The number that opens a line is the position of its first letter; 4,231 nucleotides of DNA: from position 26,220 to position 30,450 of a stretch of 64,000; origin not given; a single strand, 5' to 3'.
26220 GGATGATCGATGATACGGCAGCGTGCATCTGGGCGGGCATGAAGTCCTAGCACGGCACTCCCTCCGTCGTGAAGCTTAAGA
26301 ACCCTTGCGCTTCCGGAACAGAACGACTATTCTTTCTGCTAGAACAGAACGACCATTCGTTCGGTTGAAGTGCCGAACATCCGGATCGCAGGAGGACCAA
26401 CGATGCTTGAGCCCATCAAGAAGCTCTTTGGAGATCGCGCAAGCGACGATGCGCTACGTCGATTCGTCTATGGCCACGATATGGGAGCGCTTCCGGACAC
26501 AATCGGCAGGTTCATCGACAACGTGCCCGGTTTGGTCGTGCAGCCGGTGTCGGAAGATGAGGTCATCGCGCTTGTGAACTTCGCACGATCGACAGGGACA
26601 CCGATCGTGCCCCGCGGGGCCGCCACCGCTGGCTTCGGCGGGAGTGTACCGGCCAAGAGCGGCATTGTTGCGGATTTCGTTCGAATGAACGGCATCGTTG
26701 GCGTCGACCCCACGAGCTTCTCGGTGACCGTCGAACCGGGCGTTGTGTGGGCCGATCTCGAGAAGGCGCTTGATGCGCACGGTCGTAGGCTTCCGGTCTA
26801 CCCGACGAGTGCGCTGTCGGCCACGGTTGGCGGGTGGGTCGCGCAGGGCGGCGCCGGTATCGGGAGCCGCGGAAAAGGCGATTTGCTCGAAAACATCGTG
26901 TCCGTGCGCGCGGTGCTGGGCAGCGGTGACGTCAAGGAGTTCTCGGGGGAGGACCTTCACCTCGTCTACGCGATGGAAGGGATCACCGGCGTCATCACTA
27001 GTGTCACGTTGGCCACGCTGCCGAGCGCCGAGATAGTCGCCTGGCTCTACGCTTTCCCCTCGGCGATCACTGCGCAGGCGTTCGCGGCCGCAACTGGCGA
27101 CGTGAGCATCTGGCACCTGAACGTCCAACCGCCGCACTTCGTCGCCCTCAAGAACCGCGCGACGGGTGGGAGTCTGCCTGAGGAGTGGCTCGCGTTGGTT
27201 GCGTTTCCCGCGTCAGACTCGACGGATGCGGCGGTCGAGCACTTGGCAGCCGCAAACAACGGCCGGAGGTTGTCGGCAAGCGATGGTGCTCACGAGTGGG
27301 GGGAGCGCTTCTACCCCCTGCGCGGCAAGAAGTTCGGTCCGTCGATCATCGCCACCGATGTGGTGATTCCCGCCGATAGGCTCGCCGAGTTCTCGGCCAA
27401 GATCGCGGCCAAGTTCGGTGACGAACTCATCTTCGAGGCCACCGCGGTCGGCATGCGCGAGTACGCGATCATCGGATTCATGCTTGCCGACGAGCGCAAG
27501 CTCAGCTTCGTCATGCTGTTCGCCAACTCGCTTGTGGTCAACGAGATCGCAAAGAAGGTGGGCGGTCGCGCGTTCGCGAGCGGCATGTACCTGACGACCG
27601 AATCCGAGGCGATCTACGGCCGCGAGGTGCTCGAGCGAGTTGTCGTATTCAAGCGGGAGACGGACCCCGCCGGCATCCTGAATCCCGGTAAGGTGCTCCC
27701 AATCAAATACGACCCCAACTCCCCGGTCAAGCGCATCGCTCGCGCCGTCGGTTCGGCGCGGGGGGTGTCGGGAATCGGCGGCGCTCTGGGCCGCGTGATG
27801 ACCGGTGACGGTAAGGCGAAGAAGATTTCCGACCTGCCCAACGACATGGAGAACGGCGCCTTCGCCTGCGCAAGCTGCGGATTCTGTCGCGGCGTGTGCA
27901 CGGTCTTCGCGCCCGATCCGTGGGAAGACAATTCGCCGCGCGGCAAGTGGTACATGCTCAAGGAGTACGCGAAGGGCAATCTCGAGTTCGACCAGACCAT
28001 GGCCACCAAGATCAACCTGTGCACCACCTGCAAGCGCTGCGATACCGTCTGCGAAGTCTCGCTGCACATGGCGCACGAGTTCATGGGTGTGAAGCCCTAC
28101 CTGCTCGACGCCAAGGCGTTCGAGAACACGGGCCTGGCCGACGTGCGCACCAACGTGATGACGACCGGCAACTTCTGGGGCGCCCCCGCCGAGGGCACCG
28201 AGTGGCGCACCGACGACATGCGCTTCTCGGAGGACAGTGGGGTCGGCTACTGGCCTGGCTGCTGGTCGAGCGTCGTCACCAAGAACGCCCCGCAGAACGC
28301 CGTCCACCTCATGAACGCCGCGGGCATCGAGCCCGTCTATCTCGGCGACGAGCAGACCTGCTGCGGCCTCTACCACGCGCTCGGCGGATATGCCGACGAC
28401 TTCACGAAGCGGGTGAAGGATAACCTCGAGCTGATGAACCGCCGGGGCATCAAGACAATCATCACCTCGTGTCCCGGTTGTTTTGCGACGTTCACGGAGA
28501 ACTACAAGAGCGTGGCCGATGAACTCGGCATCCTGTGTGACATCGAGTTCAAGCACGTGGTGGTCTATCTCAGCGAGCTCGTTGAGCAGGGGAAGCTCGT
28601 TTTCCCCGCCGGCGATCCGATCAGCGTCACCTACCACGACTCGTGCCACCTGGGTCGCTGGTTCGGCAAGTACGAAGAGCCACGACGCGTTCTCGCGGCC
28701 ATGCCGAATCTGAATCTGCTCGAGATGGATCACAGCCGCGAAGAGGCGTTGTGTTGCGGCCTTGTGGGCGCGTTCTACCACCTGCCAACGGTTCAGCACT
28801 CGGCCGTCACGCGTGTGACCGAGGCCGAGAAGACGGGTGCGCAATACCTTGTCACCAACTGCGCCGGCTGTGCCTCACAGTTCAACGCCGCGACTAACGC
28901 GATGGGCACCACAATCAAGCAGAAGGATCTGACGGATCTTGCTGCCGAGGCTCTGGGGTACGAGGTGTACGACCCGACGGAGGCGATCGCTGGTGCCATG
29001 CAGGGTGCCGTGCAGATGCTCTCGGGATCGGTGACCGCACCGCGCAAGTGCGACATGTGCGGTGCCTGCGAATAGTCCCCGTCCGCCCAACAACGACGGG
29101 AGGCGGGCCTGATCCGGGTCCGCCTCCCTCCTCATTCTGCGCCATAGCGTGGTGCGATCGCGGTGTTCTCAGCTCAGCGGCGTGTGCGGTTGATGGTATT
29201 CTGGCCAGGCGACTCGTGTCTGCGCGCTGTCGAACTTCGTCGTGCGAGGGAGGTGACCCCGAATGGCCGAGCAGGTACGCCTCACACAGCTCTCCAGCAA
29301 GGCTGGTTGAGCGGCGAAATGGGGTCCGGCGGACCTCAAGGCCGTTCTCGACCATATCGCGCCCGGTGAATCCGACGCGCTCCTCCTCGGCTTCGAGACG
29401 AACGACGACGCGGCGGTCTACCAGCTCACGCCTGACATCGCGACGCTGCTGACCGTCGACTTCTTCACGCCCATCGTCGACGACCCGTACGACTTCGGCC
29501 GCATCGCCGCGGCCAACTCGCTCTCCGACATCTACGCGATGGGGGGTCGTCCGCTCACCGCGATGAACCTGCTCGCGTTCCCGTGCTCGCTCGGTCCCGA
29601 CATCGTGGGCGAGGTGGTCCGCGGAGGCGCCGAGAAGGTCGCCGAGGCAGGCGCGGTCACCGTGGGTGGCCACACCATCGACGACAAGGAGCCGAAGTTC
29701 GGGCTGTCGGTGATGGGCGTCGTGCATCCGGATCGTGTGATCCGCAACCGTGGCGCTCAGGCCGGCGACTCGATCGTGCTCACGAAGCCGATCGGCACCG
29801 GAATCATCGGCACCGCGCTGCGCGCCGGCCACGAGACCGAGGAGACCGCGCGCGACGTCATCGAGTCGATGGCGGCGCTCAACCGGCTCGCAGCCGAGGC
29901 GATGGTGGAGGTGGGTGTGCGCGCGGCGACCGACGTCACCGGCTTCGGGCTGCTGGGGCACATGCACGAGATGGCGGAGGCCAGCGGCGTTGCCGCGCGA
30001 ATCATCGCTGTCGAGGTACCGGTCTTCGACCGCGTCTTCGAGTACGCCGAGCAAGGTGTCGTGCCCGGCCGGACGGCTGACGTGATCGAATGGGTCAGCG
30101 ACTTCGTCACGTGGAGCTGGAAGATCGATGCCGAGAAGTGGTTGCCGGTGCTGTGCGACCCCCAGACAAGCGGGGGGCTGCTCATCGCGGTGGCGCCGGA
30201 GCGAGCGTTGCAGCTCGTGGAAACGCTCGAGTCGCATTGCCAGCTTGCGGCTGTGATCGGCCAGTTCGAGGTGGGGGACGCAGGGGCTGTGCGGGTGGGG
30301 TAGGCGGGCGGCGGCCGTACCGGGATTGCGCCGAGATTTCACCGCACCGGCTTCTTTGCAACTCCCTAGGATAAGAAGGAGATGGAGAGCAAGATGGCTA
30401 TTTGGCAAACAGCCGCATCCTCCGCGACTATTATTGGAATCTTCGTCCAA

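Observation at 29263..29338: selD is itself a selenoprotein: in-frame UGA at codon 16 with a downstream hairpin, truncated by standard ORF calling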

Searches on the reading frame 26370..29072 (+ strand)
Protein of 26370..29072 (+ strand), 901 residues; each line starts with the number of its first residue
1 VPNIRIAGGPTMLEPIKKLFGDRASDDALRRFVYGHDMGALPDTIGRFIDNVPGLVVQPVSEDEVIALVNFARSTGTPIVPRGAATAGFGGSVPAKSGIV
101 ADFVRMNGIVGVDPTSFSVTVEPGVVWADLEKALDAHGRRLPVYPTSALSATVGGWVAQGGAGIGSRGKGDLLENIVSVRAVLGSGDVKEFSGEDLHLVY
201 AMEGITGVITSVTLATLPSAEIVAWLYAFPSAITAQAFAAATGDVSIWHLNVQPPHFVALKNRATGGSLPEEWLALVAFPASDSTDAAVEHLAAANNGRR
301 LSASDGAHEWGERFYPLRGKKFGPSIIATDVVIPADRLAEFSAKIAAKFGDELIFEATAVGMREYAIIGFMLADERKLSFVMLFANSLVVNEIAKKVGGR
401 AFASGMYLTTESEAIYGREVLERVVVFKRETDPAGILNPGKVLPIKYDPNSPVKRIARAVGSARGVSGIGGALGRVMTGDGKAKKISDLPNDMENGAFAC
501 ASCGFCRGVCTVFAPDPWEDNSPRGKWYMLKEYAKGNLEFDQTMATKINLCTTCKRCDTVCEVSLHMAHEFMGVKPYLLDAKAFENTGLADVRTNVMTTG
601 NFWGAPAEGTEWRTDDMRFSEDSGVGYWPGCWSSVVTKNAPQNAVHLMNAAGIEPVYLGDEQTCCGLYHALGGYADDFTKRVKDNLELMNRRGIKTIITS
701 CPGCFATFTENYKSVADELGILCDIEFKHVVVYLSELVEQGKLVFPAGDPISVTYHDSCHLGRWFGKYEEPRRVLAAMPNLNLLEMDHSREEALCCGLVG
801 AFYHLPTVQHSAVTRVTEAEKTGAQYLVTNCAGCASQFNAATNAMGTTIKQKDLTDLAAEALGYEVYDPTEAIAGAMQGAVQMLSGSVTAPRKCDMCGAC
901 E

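Call 7: search_protein_families(library=ncbifam, proteins=[window:26370-29072:+])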
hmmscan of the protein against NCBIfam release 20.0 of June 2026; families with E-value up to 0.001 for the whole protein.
window:26370-29072:+ (901 aa): 18 families
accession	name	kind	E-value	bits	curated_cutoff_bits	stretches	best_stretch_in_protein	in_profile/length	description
NF004898.0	PRK06259.1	equivalog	4.7e-34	117.8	385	1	541-857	178-483/488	fumarate reductase (CoM/CoB) subunit TfrB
NF045670.1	quin_L_LdhH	equivalog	2.5e-33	115.3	800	1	623-857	467-704/706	L-lactate dehydrogenase (quinone) large subunit LdhH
TIGR00387.1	glcD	equivalog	6.3e-25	87.9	567.9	1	56-237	1-191/413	glycolate oxidase subunit GlcD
NF008369.0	PRK11168.1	equivalog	3.3e-23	82.2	278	1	620-844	164-386/401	anaerobic glycerol-3-phosphate dehydrogenase subunit C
TIGR03379.1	glycerol3P_GlpC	equivalog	7e-18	64.5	279.9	1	623-844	162-383/397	anaerobic glycerol-3-phosphate dehydrogenase subunit GlpC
NF008408.0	PRK11230.1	equivalog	1.8e-17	63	897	1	52-229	55-240/499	glycolate oxidase subunit GlcD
NF008434.0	PRK11274.1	equivalog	1.6e-16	60.3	333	2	499-564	24-88/409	glycolate oxidase subunit GlcF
NF008439.0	PRK11282.1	equivalog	5.2e-16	58.4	284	1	63-224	9-178/358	glycolate oxidase subunit GlcE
NF045663.1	diclust_near_Sec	equivalog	1e-13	50.3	530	1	543-841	347-621/759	pyridine nucleotide-disulfide oxidoreductase/dicluster-binding protein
TIGR01678.1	FAD_lactone_ox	subfamily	2.1e-12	46.7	396.8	1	55-223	17-185/438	sugar 1,4-lactone oxidase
NF049975.1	2HglutDHaseYdiJ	equivalog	2.5e-12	45.4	1350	1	51-190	50-191/1018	D-2-hydroxyglutarate dehydrogenase YdiJ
NF045724.1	ferredox_TmcB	equivalog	3.9e-12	45.5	735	1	687-861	250-427/430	electron transfer complex ferredoxin TmcB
NF045711.1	sulf_resp_HmcF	equivalog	4.4e-10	39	750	1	680-840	261-427/457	sulfate respiration complex iron-sulfur protein HmcF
TIGR01679.1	bact_FAD_ox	subfamily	3.2e-09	36.2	292.25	1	52-220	11-176/419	FAD-linked oxidoreductase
NF045796.1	DsrK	equivalog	5.5e-08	31.9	400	1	727-836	299-411/453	sulfate reduction electron transfer complex DsrMKJOP subunit DsrK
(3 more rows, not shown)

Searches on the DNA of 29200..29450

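Call 18: search_rna_families(source=window, start=29200, end=29450, threshold=evalue, max_evalue=10, show_alignments=3)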
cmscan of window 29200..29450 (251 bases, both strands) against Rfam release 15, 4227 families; matches with E-value up to 10: 5.
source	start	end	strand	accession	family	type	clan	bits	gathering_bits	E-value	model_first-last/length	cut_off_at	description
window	29306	29350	+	RF03819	mir-Ro6-3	Gene; miRNA;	-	16.7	79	4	1-72/72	no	mir-Ro6-3 microRNA precursor family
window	29310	29395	-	RF02455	Virus_CITE_1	Cis-reg;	-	14.5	80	2.4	1-93/93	no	Dianthovirus RNA2 cap-independent translation element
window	29200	29279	-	RF02272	Vax2os1_3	Gene; lncRNA;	-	11.6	50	2.3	1-72/199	3'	Vax2os1 conserved region 3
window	29247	29356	+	RF02421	Bp1_684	Gene; sRNA;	-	10.8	44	6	1-113/113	no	Burkholderia sRNA Bp1_Cand684_SIPHT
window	29252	29272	+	RF01130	sR46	Gene; snRNA; snoRNA; CD-box;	-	10.7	50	4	1-56/56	no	Small nucleolar RNA sR46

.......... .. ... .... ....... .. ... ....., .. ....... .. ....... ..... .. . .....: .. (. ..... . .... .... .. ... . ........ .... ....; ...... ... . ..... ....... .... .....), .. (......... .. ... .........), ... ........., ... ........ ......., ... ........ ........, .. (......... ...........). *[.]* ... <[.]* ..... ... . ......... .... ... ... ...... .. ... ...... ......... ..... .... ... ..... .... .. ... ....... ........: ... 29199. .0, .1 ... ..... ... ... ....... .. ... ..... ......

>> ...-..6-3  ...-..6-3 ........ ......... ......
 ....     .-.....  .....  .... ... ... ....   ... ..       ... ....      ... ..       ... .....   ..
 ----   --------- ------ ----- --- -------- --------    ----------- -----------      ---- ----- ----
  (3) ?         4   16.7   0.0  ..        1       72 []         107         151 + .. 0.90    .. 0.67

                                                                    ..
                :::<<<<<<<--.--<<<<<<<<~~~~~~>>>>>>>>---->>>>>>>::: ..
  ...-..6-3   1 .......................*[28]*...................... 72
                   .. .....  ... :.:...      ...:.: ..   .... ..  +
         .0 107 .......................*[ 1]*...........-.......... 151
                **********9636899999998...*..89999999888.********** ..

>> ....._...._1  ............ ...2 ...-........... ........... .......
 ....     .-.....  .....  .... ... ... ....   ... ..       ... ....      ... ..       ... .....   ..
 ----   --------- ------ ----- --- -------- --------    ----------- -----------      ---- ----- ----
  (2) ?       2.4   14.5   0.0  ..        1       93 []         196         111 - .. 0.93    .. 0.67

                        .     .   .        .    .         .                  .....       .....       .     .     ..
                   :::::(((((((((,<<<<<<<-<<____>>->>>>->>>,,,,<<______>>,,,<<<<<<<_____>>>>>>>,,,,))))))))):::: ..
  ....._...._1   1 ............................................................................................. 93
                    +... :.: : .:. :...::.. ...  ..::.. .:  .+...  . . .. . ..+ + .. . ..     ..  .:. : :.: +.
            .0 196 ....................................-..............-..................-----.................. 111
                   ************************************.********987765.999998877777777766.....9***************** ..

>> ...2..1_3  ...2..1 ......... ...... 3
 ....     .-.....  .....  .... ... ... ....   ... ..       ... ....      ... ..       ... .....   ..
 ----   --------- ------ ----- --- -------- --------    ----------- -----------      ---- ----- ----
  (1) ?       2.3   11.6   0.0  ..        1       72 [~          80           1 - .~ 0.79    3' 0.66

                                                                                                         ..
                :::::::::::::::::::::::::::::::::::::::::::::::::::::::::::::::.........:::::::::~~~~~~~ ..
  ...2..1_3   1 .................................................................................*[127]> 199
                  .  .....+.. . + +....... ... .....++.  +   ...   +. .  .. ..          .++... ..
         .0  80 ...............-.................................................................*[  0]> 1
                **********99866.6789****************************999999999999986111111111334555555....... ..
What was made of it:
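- Closest known: Consensus bacterial SECIS. Different: No curated Rfam model matches it (call 18).
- No Rfam family matches the element (best E = 2.3-6, unrelated families; call 18).
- Tried and rejected: Rfam search of 29200-29450 at E <= 10 (call 18).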

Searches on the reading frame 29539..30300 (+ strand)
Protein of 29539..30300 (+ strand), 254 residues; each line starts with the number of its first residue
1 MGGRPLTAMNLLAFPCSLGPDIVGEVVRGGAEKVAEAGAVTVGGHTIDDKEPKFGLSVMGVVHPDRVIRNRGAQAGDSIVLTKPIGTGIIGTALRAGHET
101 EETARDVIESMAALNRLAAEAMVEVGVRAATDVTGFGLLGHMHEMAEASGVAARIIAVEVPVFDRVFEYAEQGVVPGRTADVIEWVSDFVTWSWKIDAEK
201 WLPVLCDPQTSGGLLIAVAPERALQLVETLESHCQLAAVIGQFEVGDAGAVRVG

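Call 23: list_cluster_members(proteins=[window:29539-30300:+, window:33930-35438:+])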
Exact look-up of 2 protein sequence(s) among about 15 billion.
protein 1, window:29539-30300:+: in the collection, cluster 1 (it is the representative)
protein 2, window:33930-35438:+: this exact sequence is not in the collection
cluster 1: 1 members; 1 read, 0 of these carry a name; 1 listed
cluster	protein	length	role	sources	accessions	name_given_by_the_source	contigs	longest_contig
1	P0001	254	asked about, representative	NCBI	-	-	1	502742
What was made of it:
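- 29539..30303 (+): The truncated ORF that standard callers report (254 aa, starting at Met-93). It is an artefact of treating the UGA as a stop. This exact 254-aa sequence is in the public protein collection, from an NCBI contig of 502,742 bp (call 23).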

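Call 24: find_encoding_contigs(protein=P0001, flank=3000, max_places=3)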
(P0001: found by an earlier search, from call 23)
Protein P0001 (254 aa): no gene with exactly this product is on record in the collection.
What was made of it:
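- Tried and rejected: Exact look-up of the contig encoding the 254-aa product (call 24).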
